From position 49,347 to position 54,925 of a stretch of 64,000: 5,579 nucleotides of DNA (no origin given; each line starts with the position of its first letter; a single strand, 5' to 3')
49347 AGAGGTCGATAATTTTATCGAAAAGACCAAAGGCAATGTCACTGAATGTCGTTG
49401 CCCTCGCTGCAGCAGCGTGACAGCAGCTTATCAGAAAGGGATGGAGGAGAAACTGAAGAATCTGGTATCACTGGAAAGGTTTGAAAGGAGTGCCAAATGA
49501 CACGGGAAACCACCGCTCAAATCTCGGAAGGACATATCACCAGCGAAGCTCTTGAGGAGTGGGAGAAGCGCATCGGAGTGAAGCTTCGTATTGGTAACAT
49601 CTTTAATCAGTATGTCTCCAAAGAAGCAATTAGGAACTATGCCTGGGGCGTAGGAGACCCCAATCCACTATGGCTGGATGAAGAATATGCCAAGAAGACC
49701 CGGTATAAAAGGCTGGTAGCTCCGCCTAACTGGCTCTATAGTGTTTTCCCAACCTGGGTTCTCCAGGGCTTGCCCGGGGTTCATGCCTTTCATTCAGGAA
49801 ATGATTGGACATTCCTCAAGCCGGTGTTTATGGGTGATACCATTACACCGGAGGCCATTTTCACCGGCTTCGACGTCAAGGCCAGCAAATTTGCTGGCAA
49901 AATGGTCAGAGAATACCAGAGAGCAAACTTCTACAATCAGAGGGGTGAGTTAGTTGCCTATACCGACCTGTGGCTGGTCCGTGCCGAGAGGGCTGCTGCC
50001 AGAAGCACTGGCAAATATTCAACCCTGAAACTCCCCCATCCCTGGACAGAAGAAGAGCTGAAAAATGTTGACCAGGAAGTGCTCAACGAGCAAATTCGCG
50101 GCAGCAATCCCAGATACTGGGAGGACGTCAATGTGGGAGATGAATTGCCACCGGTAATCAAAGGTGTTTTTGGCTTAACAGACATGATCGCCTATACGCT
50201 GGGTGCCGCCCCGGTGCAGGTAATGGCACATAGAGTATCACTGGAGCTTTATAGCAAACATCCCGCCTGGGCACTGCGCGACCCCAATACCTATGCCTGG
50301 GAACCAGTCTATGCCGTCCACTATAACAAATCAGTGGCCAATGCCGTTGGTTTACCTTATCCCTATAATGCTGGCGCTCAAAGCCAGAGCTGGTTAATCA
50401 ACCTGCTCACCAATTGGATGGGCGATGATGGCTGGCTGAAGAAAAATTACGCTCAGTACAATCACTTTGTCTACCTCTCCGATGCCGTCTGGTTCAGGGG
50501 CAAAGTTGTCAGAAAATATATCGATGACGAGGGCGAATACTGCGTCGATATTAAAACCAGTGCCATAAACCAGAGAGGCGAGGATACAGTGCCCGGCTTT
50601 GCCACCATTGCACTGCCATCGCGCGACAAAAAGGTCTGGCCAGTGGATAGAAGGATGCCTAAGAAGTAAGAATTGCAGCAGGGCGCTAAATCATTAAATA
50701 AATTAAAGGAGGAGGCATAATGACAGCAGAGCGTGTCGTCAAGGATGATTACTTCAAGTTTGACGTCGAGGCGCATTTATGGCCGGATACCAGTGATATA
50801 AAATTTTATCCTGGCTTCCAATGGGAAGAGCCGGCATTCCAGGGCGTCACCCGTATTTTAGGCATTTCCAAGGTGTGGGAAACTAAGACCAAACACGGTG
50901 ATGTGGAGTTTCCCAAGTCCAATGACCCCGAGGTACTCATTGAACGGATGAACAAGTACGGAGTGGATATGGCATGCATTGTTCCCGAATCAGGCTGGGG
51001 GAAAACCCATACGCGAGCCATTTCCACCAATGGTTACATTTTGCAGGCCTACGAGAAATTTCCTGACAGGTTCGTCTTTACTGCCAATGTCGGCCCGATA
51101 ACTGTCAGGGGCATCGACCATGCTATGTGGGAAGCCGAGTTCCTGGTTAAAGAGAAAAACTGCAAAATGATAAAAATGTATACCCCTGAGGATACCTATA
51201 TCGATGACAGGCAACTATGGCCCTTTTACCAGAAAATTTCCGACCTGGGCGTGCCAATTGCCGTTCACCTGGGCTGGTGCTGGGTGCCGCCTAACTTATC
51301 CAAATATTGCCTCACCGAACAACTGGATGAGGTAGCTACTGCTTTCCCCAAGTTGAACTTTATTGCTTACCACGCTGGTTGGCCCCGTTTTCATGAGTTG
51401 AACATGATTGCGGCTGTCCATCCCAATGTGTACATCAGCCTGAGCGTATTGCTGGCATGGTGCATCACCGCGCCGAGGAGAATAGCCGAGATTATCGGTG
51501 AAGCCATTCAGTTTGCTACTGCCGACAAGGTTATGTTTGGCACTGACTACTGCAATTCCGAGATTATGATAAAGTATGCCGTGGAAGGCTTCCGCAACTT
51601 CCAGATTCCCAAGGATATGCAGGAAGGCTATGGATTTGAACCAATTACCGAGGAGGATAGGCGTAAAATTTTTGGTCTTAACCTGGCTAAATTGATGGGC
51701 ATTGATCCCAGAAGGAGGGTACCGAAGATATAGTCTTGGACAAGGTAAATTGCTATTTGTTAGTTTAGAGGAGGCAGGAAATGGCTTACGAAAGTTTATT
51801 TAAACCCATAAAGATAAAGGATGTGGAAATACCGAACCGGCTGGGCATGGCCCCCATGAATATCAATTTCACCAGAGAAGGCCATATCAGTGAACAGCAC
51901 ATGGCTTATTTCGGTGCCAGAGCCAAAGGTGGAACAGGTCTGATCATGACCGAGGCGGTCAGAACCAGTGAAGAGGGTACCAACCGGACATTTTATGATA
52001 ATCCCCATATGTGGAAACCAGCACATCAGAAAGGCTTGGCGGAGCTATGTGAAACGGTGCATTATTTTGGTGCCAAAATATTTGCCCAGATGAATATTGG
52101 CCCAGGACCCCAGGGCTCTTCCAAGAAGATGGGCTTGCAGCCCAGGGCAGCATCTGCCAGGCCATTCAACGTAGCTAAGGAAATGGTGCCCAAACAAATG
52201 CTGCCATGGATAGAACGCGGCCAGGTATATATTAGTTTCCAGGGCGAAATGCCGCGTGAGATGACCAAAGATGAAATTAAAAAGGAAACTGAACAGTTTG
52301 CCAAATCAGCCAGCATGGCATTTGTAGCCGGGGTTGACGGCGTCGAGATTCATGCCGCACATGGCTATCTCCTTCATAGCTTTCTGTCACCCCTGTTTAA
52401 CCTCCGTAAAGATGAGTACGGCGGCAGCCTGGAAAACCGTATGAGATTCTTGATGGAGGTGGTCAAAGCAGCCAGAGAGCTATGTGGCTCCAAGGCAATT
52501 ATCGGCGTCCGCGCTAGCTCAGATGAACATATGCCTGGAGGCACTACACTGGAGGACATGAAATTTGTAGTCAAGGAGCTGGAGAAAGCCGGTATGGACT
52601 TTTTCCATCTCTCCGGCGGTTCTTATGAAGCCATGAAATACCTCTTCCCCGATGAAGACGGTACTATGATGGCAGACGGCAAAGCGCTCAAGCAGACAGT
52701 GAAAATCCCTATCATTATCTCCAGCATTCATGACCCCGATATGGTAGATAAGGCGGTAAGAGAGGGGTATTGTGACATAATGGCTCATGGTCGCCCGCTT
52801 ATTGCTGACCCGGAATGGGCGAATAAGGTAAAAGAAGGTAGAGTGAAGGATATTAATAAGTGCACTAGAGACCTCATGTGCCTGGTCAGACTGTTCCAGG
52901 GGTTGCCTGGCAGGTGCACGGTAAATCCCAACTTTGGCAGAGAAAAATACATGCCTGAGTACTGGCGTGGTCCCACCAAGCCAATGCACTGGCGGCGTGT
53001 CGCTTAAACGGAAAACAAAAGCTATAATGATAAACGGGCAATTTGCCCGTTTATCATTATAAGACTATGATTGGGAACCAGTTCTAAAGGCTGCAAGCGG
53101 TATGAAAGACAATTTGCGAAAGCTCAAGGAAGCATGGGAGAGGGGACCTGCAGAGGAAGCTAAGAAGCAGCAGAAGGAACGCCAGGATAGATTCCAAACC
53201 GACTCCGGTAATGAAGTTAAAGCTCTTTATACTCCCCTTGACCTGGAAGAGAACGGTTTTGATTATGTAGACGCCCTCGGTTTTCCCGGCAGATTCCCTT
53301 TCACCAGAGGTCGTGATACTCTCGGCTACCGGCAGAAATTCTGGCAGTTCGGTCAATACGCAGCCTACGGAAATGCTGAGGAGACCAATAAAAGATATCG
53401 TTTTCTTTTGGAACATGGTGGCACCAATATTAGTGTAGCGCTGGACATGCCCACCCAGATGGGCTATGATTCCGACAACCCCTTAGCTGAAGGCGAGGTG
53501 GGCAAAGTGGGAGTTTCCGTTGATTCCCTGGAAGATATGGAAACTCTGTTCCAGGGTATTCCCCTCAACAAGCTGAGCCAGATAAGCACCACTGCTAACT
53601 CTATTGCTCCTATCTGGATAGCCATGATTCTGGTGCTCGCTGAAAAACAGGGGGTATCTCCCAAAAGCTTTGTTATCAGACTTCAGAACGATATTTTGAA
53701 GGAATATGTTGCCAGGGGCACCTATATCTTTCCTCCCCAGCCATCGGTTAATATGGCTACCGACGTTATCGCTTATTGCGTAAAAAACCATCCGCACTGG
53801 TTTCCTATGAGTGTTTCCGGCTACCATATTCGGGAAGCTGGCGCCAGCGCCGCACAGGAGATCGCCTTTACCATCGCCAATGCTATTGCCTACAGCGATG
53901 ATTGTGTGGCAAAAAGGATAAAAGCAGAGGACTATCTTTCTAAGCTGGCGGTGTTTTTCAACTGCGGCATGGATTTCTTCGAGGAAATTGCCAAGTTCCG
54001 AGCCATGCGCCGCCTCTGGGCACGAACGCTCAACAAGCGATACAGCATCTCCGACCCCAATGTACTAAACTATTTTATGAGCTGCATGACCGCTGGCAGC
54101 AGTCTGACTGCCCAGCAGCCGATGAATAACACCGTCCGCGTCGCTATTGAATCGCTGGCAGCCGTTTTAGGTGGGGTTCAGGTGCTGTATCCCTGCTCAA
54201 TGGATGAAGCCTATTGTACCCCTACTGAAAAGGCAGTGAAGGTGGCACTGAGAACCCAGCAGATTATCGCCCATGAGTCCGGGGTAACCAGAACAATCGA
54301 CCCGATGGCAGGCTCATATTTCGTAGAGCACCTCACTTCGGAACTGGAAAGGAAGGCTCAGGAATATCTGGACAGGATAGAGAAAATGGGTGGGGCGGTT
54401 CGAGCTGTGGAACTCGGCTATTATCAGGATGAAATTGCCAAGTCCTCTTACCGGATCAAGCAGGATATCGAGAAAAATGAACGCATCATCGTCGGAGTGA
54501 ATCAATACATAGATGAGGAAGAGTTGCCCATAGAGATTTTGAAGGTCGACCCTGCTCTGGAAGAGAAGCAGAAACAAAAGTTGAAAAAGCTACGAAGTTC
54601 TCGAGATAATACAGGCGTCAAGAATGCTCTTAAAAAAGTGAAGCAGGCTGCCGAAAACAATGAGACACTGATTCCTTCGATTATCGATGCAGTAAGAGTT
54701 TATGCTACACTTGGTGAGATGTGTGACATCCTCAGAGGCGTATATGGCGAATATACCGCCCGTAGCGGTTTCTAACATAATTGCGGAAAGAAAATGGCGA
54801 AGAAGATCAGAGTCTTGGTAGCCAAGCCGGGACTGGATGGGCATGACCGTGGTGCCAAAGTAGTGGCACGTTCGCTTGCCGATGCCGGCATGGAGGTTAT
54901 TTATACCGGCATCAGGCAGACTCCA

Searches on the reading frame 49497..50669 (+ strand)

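Call 75: search_protein_families(library=pfam, proteins=[window:49497-50669:+], max_evalue=0.00001)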
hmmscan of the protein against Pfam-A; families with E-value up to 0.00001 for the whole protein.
window:49497-50669:+ (390 aa): 2 families
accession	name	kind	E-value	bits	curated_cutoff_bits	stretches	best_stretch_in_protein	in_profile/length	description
PF13452.11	FAS1_DH_region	-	2e-16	60.8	22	1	38-154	12-130/132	FAS1-like, dehydratase domain region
PF01575.25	MaoC_dehydratas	-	5e-13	49.2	27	1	40-124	18-103/123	MaoC like domain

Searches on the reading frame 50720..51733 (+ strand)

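Call 75: search_protein_families(library=pfam, proteins=[window:50720-51733:+], max_evalue=0.00001)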
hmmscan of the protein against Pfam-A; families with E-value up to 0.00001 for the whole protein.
window:50720-51733:+ (337 aa): 1 family
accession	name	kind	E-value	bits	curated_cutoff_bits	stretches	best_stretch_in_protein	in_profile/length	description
PF04909.20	Amidohydro_2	-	1.7e-29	104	26.4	1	15-325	2-286/289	Amidohydrolase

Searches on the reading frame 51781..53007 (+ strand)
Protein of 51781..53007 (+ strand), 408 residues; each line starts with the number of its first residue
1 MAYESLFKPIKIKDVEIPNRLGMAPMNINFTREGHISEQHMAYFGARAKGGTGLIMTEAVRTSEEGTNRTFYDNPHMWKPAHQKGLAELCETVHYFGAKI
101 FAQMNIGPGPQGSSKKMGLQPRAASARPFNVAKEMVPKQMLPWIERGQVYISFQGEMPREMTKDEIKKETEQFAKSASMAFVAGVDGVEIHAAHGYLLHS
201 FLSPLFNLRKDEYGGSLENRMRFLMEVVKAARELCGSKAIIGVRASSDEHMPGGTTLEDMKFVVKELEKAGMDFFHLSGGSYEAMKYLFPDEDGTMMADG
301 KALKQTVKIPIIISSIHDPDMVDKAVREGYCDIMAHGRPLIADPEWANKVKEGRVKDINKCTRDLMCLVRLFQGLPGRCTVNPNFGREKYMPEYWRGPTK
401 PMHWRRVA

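Call 75: search_protein_families(library=pfam, proteins=[window:51781-53007:+], max_evalue=0.00001)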
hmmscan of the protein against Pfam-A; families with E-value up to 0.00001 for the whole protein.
window:51781-53007:+ (408 aa): 1 family
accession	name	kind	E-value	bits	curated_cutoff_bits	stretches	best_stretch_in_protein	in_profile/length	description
PF00724.26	Oxidored_FMN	-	3.9e-67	227.4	27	1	5-356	1-341/342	NADH:flavin oxidoreductase / NADH oxidase family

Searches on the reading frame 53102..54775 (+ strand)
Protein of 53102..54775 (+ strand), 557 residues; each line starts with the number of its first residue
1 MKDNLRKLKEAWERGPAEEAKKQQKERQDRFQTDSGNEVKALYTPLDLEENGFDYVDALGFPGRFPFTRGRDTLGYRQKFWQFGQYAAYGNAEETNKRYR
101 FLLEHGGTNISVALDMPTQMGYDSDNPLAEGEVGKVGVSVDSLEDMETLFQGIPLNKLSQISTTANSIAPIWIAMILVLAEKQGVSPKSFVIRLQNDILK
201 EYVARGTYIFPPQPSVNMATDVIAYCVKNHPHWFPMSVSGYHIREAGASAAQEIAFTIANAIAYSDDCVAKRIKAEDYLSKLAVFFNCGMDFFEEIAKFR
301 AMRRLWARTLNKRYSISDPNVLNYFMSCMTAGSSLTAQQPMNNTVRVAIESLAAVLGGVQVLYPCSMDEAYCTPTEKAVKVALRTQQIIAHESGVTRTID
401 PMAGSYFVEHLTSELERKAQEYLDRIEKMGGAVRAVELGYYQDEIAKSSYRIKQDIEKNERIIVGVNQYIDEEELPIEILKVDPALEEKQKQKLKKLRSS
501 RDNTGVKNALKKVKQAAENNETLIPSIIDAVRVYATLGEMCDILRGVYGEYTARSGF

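Call 75: search_protein_families(library=pfam, proteins=[window:53102-54775:+], max_evalue=0.00001)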
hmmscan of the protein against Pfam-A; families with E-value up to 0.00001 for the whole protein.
window:53102-54775:+ (557 aa): 1 family
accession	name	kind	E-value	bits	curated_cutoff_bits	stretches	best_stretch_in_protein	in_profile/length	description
PF01642.28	MM_CoA_mutase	-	4e-193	643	22.1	1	32-549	1-512/512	Methylmalonyl-CoA mutase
